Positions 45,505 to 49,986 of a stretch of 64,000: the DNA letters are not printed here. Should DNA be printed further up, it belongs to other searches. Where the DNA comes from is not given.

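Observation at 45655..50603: Giant two-catalytic-domain extracellular phosphoesterase plus a split-off lamin-tail partner, both with PEP-CTERM-like tails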

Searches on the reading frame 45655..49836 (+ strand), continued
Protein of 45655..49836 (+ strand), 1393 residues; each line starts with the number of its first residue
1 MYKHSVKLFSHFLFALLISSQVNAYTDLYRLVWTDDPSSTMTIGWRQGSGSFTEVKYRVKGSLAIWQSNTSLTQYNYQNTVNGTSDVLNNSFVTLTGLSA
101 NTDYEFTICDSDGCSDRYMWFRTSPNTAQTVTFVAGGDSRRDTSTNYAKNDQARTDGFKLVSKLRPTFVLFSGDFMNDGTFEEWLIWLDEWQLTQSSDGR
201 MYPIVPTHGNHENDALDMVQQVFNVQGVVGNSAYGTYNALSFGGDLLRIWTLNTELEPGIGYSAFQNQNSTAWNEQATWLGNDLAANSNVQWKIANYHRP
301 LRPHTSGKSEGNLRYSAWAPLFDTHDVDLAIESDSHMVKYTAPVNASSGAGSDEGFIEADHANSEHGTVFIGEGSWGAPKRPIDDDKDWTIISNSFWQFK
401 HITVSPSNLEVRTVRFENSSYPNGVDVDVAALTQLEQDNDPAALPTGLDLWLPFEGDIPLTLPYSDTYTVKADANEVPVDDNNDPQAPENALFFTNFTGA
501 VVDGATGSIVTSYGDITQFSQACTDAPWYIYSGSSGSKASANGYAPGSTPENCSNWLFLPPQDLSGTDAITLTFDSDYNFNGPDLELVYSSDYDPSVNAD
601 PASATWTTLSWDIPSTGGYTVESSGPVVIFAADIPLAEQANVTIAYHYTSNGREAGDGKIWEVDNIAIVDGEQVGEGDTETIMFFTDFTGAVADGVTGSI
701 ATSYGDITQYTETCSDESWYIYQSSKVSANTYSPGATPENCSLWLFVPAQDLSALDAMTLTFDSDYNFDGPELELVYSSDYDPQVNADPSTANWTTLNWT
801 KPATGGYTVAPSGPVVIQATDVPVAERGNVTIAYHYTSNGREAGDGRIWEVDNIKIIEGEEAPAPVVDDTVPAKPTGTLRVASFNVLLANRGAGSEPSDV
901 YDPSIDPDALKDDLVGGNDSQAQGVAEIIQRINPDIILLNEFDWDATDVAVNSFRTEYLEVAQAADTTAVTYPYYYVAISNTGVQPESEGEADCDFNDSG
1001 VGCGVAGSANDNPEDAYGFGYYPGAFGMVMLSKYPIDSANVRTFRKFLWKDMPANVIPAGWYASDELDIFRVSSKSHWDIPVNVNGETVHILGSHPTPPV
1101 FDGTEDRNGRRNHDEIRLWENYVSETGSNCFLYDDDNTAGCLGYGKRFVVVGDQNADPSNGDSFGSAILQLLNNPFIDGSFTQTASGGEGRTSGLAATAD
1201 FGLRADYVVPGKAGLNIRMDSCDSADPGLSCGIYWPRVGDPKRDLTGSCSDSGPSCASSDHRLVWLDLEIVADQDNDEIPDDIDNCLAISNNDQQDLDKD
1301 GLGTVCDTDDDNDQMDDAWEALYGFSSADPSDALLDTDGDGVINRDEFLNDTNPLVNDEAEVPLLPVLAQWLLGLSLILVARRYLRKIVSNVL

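Call 10: find_homologous_proteins(query=window:45655-49836:+, max_evalue=1e-10)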
Query window:45655-49836:+ (1393 aa): 271 proteins with E <= 1e-10 among 8000 candidates; the best 120 are listed.
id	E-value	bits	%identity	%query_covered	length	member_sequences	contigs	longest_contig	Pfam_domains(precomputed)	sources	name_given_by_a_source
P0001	0.0e+0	3240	100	100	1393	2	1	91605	PF03372.30,PF00149.34,PF16656.12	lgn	-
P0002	0.0e+0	2186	70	99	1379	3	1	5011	PF03372.30,PF00149.34,PF16409.11,PF16656.12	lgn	-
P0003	0.0e+0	2047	66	98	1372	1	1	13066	PF03372.30,PF00149.34,PF16656.12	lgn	-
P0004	0.0e+0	1986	64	99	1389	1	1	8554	PF03372.30,PF16409.11,PF16656.12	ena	-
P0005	0.0e+0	1977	63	99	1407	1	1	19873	PF03372.30,PF00149.34,PF16409.11,PF16656.12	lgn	-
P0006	0.0e+0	1765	59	97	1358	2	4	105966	PF03372.30,PF00149.34,PF16656.12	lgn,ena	-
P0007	0.0e+0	1712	59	98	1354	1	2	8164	PF03372.30,PF00149.34,PF16656.12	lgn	-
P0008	0.0e+0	1697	65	47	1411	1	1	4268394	PF03372.30,PF00149.34,PF16409.11,PF16656.12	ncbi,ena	-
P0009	0.0e+0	1694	57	97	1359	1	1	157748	PF03372.30,PF00149.34,PF16409.11,PF16656.12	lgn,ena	-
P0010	0.0e+0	1688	57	99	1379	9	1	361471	PF03372.30,PF00149.34,PF16409.11,PF16656.12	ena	-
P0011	0.0e+0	1687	57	98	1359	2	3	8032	PF03372.30,PF00149.34,PF16409.11,PF16656.12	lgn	-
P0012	0.0e+0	1667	56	99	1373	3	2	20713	PF03372.30,PF00149.34,PF16409.11,PF16656.12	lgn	-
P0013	0.0e+0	1659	55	99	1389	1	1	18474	PF03372.30,PF00149.34,PF16656.12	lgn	-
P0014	0.0e+0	1648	55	99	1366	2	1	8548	PF03372.30,PF00149.34,PF16409.11,PF16656.12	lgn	-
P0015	0.0e+0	1644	56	97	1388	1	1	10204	PF03372.30,PF00149.34,PF16409.11,PF16656.12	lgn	-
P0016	0.0e+0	1641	56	98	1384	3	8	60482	PF03372.30,PF00149.34,PF16656.12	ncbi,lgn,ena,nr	ncbi:MAG: hypothetical protein CML06_04075 [Pseudomonadales bacterium]|nr:hypothetical protein [Pseu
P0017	0.0e+0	1614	56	100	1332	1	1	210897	PF20773.6,PF03372.30,PF00149.34,PF16409.11,PF16656.12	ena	-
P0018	0.0e+0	1574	55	98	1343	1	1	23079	PF03372.30,PF00149.34,PF16656.12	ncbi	-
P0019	0.0e+0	1056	43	97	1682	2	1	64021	PF03372.30,PF00149.34,PF16656.12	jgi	-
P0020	0.0e+0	1042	43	98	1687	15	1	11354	PF02412.24,PF03372.30,PF00149.34,PF16656.12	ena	-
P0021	0.0e+0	1014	54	33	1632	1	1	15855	PF02412.24,PF00801.27,PF00404.25,PF03372.30,PF00149.34,PF16409.11,PF00041.28,PF18911.7,PF16656.12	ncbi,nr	ncbi:MAG: choice-of-anchor J domain-containing protein [Pseudomonadales bacterium]|nr:choice-of-anch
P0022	0.0e+0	1013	42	98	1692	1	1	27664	PF02412.24,PF03372.30,PF00149.34,PF16656.12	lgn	-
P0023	8.8e-282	956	50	33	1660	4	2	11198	PF00801.27,PF00404.25,PF03372.30,PF00149.34,PF00041.28,PF18911.7,PF16656.12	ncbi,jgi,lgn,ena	-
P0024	1.0e-276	940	52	32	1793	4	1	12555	PF00801.27,PF03372.30,PF00149.34,PF18911.7,PF16656.12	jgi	-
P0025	9.5e-269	913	50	32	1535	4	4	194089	PF03372.30,PF16656.12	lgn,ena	-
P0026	2.2e-267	909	52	32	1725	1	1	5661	PF00801.27,PF03372.30,PF00041.28,PF18911.7,PF16656.12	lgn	-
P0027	2.5e-264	898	50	33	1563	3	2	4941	PF00801.27,PF00404.25,PF03372.30,PF00041.28,PF18911.7,PF16656.12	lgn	-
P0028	8.1e-262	890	52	33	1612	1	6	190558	PF00801.27,PF00404.25,PF03372.30,PF00149.34,PF00041.28,PF18911.7,PF16656.12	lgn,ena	-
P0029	7.3e-259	880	51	33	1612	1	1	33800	PF00801.27,PF00404.25,PF03372.30,PF00149.34,PF00041.28,PF18911.7,PF16656.12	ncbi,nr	ncbi:MAG: endonuclease/exonuclease/phosphatase family protein [Pseudomonadales bacterium]|nr:endonuc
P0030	2.7e-258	878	51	32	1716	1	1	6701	PF00801.27,PF00404.25,PF03372.30,PF00041.28,PF18911.7,PF16656.12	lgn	-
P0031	3.8e-254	865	49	33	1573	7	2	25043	PF00801.27,PF00404.25,PF03372.30,PF00149.34,PF00041.28,PF18911.7,PF16656.12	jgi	-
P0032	5.7e-253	861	50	32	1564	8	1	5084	PF00801.27,PF00404.25,PF03372.30,PF00149.34,PF00041.28,PF18911.7,PF16656.12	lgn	-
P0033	2.9e-252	859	49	32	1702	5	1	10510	PF00801.27,PF03372.30,PF00041.28,PF18911.7,PF16656.12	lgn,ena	-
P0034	9.2e-252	857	49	33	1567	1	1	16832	PF00801.27,PF03372.30,PF00041.28,PF18911.7,PF16656.12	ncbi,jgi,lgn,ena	-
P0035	3.4e-251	855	52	33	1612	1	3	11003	PF00801.27,PF00404.25,PF03372.30,PF00149.34,PF00041.28,PF18911.7,PF16656.12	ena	-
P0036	9.5e-251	854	51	32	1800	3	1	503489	PF00801.27,PF20773.6,PF03372.30,PF00149.34,PF18911.7,PF16656.12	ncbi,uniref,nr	ncbi:choice-of-anchor J domain-containing protein [Pontiella agarivorans]|uniref:Choice-of-anchor J 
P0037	7.1e-244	831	48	34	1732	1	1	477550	PF00801.27,PF00404.25,PF03372.30,PF00041.28,PF18911.7,PF16656.12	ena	-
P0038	1.4e-243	830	48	32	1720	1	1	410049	PF00801.27,PF20773.6,PF03372.30,PF00149.34,PF18911.7,PF16656.12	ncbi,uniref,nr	ncbi:choice-of-anchor J domain-containing protein [Agarivorans sp. Alg241-V36]|uniref:choice-of-anch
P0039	8.4e-242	824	49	34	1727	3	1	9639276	PF00801.27,PF03372.30,PF00041.28,PF18911.7,PF16656.12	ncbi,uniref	ncbi:hypothetical protein Dvar_11950 [Desulfosarcina variabilis str. Montpellier]|uniref:choice-of-a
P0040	7.8e-241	821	50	32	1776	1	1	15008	PF00801.27,PF03372.30,PF00149.34,PF00041.28,PF18911.7,PF16656.12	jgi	jgi:PKD repeat protein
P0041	2.7e-240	819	49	33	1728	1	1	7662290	PF00801.27,PF03372.30,PF00041.28,PF18911.7,PF16656.12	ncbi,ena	-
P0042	4.3e-239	815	47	32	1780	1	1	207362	PF00801.27,PF03372.30,PF00149.34,PF18911.7,PF16656.12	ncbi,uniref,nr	ncbi:choice-of-anchor J domain-containing protein [Agaribacterium haliotis]|uniref:choice-of-anchor 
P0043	6.1e-238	811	48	32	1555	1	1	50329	PF00801.27,PF03372.30,PF00149.34,PF00041.28,PF18911.7,PF16656.12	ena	-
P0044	1.4e-237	810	48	31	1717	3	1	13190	PF00801.27,PF03372.30,PF00041.28,PF18911.7,PF16656.12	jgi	jgi:PKD repeat protein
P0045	2.8e-236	806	45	33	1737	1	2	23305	PF00801.27,PF03372.30,PF00149.34,PF00041.28,PF18911.7,PF16656.12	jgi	-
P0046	1.3e-235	803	47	32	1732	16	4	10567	PF00801.27,PF03372.30,PF00149.34,PF00041.28,PF18911.7,PF16656.12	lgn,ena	-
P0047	4.2e-233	795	46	36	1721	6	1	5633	PF00801.27,PF03372.30,PF00149.34,PF00041.28,PF18911.7,PF16656.12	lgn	-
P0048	5.3e-233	795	47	33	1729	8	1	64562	PF00801.27,PF03372.30,PF00041.28,PF18911.7,PF16656.12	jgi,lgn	jgi:PKD repeat protein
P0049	7.6e-233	794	46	32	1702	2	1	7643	PF00801.27,PF03372.30,PF00041.28,PF18911.7,PF16656.12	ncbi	-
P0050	7.1e-232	791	44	33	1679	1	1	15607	PF00801.27,PF03372.30,PF00149.34,PF16409.11,PF00041.28,PF18911.7,PF16656.12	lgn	-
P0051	2.2e-231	789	45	32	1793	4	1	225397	PF02412.24,PF00801.27,PF03372.30,PF00149.34,PF00041.28,PF18911.7,PF16656.12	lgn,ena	-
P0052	1.6e-230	787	44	32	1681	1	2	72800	PF00801.27,PF03372.30,PF00149.34,PF16409.11,PF00041.28,PF18911.7,PF16656.12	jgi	-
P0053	4.1e-230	785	48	32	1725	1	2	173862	PF00801.27,PF03372.30,PF00149.34,PF16409.11,PF18911.7,PF16656.12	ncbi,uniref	ncbi:choice-of-anchor J domain-containing protein [Corallincola platygyrae]|uniref:Choice-of-anchor 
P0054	1.7e-229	783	46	33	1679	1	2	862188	PF00801.27,PF03372.30,PF00149.34,PF16409.11,PF18911.7,PF16656.12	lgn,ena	-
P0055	5.5e-228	778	46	33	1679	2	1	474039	PF00801.27,PF03372.30,PF00149.34,PF16409.11,PF00041.28,PF18911.7,PF16656.12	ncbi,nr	ncbi:choice-of-anchor J domain-containing protein [Reinekea forsetii]|nr:choice-of-anchor J domain-c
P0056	9.8e-228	777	48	31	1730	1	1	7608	PF00801.27,PF03372.30,PF00041.28,PF18911.7,PF16656.12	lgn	-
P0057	3.6e-225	769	43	35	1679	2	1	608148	PF00801.27,PF03372.30,PF00149.34,PF18911.7,PF16656.12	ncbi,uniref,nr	ncbi:choice-of-anchor J domain-containing protein [Reinekea blandensis]|uniref:PKD domain-containing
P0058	4.3e-224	765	50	32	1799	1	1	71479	PF00801.27,PF03372.30,PF00149.34,PF00041.28,PF18911.7,PF16656.12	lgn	-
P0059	1.7e-209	717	46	33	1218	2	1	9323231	PF03372.30,PF00149.34,PF00041.28,PF16656.12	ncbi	ncbi:endonuclease/exonuclease/phosphatase family protein [Candidatus Uabimicrobium helgolandensis]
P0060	1.9e-206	707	46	33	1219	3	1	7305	PF03372.30,PF00149.34,PF00041.28,PF16656.12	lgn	-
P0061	5.0e-205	702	46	31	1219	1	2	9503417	PF03372.30,PF00041.28,PF16656.12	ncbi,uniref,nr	ncbi:endonuclease/exonuclease/phosphatase family protein [Candidatus Uabimicrobium amorphum]|uniref:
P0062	1.3e-187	644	45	30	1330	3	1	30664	PF00801.27,PF03372.30,PF00041.28,PF18911.7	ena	-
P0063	4.2e-166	573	50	31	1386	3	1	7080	PF00041.28,PF16656.12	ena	-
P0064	4.9e-166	573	50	33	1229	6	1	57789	PF20773.6,PF00041.28,PF16656.12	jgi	-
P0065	1.1e-165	572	44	31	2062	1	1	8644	PF00801.27,PF13205.13,PF03372.30,PF00041.28,PF18911.7,PF16656.12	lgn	-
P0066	6.5e-163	562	47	32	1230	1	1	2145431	PF00149.34,PF16409.11,PF00041.28,PF16656.12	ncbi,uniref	ncbi:choice-of-anchor J domain-containing protein [Vibrio sp. HN007]|uniref:choice-of-anchor J domai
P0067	8.0e-158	546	42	33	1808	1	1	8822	PF00801.27,PF03372.30,PF00149.34,PF16409.11,PF00041.28,PF18911.7,PF16656.12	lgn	-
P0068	4.9e-156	540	43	34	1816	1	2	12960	PF00801.27,PF03372.30,PF18911.7,PF16656.12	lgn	-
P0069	1.9e-151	524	48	32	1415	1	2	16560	PF00041.28,PF16656.12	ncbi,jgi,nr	ncbi:MAG: choice-of-anchor J domain-containing protein [Spirochaetia bacterium]|jgi:hypothetical pro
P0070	9.7e-150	519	47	35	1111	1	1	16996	PF00149.34,PF00041.28,PF16656.12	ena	-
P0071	3.7e-149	517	47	33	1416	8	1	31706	PF00041.28,PF16656.12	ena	-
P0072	2.3e-147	511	47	33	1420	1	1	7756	PF00041.28,PF16656.12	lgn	-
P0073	7.3e-147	509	49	32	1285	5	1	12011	PF00801.27,PF18911.7,PF16656.12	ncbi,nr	ncbi:MAG: choice-of-anchor J domain-containing protein, partial [Desulfobacterales bacterium]|nr:cho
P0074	3.6e-143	497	46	33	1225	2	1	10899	PF00149.34,PF16409.11,PF00041.28,PF16656.12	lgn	-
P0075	1.3e-141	492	46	32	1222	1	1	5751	PF00149.34,PF16409.11,PF16656.12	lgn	-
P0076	3.4e-135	471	47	33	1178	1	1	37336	PF00041.28,PF16656.12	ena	-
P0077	7.5e-123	430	50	30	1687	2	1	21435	PF00149.34,PF02872.24,PF16656.12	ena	-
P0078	7.9e-116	406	47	32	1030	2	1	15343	PF00801.27,PF00149.34,PF00041.28,PF18911.7,PF16656.12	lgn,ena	-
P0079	8.1e-113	396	45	32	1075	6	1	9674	PF00801.27,PF00149.34,PF00041.28,PF18911.7,PF16656.12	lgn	-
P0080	1.1e-105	373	41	42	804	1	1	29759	PF22352.3,PF00149.34,PF07705.18,PF16656.12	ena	-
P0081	1.2e-94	336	44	33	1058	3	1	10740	PF24517.3,PF00149.34,PF16656.12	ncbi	ncbi:MAG: DNRLRE domain-containing protein, partial [Sedimenticola sp.]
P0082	1.6e-94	336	42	31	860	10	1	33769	PF00149.34,PF16656.12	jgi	jgi:predicted phosphodiesterase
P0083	1.9e-93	332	44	33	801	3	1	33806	PF17957.8,PF18962.8,PF00149.34,PF16656.12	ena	-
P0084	3.8e-92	328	43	34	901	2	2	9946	PF18962.8,PF00149.34,PF16656.12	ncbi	ncbi:MAG: fibronectin type III domain-containing protein [Cyclobacteriaceae bacterium]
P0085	7.0e-92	327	44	32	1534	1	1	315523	PF17957.8,PF18962.8,PF00149.34,PF16656.12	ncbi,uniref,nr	ncbi:Ig-like domain-containing protein [Marixanthomonas spongiae]|uniref:T9SS C-terminal target doma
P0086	2.3e-91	325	44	32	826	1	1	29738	PF22352.3,PF00149.34,PF16656.12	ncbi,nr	ncbi:MAG: hypothetical protein HKN82_07125 [Akkermansiaceae bacterium]|nr:hypothetical protein [Akke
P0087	4.3e-91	324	43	33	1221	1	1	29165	PF17957.8,PF00629.31,PF18962.8,PF00149.34,PF00041.28,PF16656.12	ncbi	ncbi:MAG: Ig-like domain-containing protein [Bacteroidota bacterium]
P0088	5.0e-89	318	43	32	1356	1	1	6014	PF24517.3,PF18962.8,PF00149.34,PF16656.12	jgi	-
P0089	5.6e-89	317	41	36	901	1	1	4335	PF18962.8,PF00149.34,PF16656.12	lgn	-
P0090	1.4e-87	313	42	32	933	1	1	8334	PF18962.8,PF00149.34,PF16158.12,PF16656.12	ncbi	-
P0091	1.7e-87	313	43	32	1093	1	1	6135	PF17957.8,PF00149.34,PF16656.12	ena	-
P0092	2.1e-87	312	43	31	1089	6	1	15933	PF07495.20,PF00801.27,PF17957.8,PF18962.8,PF00149.34,PF06832.19,PF16656.12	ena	-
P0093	2.2e-87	312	41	35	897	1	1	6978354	PF18962.8,PF00149.34,PF16656.12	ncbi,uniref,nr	ncbi:fibronectin type III domain-containing protein [Fulvivirga ulvae]|uniref:fibronectin type III d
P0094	3.2e-87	312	43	32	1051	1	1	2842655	PF17957.8,PF18962.8,PF00149.34,PF18998.7,PF16656.12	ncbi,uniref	ncbi:Ig-like domain-containing protein [Limibacter armeniacum]|uniref:Ig-like domain-containing prot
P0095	5.3e-87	311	42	32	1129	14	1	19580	PF17957.8,PF00629.31,PF18962.8,PF00149.34,PF16656.12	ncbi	-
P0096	6.6e-87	311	42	32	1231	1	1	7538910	PF17957.8,PF00629.31,PF18962.8,PF00149.34,PF00041.28,PF16656.12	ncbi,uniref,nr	ncbi:Ig-like domain-containing protein [Pontibacter sp. G13]|uniref:Ig-like domain-containing protei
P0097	8.8e-87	310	43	32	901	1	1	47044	PF18962.8,PF00149.34,PF16656.12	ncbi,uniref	ncbi:fibronectin type III domain-containing protein [Roseivirga sp. BDSF3-8]|uniref:fibronectin type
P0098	1.2e-86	310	42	32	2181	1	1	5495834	PF18962.8,PF00149.34,PF18998.7,PF07705.18,PF16158.12,PF16656.12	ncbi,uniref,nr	ncbi:NBR1-Ig-like domain-containing protein [Reichenbachiella ulvae]|uniref:NBR1-Ig-like domain-cont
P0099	1.5e-86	309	44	33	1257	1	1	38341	PF17957.8,PF18962.8,PF00149.34,PF16656.12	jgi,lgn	jgi:hypothetical protein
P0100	1.8e-86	309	42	34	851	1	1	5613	PF09603.16,PF00149.34,PF16656.12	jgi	jgi:hypothetical protein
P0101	4.0e-86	308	42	33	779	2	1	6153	PF17957.8,PF18962.8,PF00149.34,PF16656.12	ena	-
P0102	4.0e-86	308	42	33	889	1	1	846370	PF18962.8,PF00149.34,PF16656.12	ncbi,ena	-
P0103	4.2e-86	308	42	33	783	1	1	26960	PF18962.8,PF00149.34,PF16656.12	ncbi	-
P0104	5.5e-86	308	43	33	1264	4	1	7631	PF17957.8,PF18962.8,PF00149.34,PF16656.12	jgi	jgi:hypothetical protein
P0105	5.9e-86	307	41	32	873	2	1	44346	PF18962.8,PF00149.34,PF16656.12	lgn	-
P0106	7.0e-86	307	42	31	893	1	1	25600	PF18962.8,PF00149.34,PF16656.12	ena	-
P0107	1.0e-85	307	42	33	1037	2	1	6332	PF22820.3,PF17957.8,PF18962.8,PF00149.34,PF18998.7,PF16656.12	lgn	-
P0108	1.3e-85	306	42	33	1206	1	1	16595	PF00149.34,PF00041.28,PF16656.12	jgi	-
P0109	1.4e-85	306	41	36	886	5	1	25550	PF18962.8,PF00149.34,PF16656.12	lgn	-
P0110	2.7e-85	305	43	32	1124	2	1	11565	PF17957.8,PF00629.31,PF18962.8,PF00149.34,PF16656.12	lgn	-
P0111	3.5e-85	305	42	33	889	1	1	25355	PF18962.8,PF00149.34,PF16656.12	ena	-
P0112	3.9e-85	305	42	32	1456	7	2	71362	PF18962.8,PF00149.34,PF16656.12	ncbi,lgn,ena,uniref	ncbi:fibronectin type III domain-containing protein [uncultured Winogradskyella sp.]|uniref:fibronec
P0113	4.3e-85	305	42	31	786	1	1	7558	PF17957.8,PF18962.8,PF00149.34,PF16656.12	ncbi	-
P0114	4.4e-85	305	42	32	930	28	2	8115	PF18962.8,PF00149.34,PF16656.12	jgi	jgi:hypothetical protein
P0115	7.6e-85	304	42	33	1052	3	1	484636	PF17957.8,PF18962.8,PF00149.34,PF18998.7,PF16656.12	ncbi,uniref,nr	ncbi:Ig-like domain-containing protein [Flammeovirga sp. SJP92]|uniref:Ig-like domain-containing pro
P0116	7.6e-85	304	42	33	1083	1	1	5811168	PF07495.20,PF00801.27,PF17957.8,PF18962.8,PF00149.34,PF06832.19,PF16656.12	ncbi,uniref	ncbi:Ig-like domain-containing protein [Roseivirga sp. BDSF3-8]|uniref:Ig-like domain-containing pro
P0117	8.0e-85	304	42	31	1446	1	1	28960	PF18962.8,PF00149.34,PF16656.12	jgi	jgi:hypothetical protein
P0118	1.2e-84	303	43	32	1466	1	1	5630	PF18962.8,PF00149.34,PF16656.12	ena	-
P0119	1.9e-84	302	43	31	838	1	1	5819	PF05345.19,PF16656.12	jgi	-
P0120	2.1e-84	302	43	32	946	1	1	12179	PF06977.18,PF13449.13,PF00149.34,PF16656.12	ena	-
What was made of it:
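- Family size: about 60 of the 120 listed homolog clusters combine PAP-N/Metallophos with Exo_endo_phos (call 10). None of the 120 listed homologs has an in-chain LTD (call 10).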
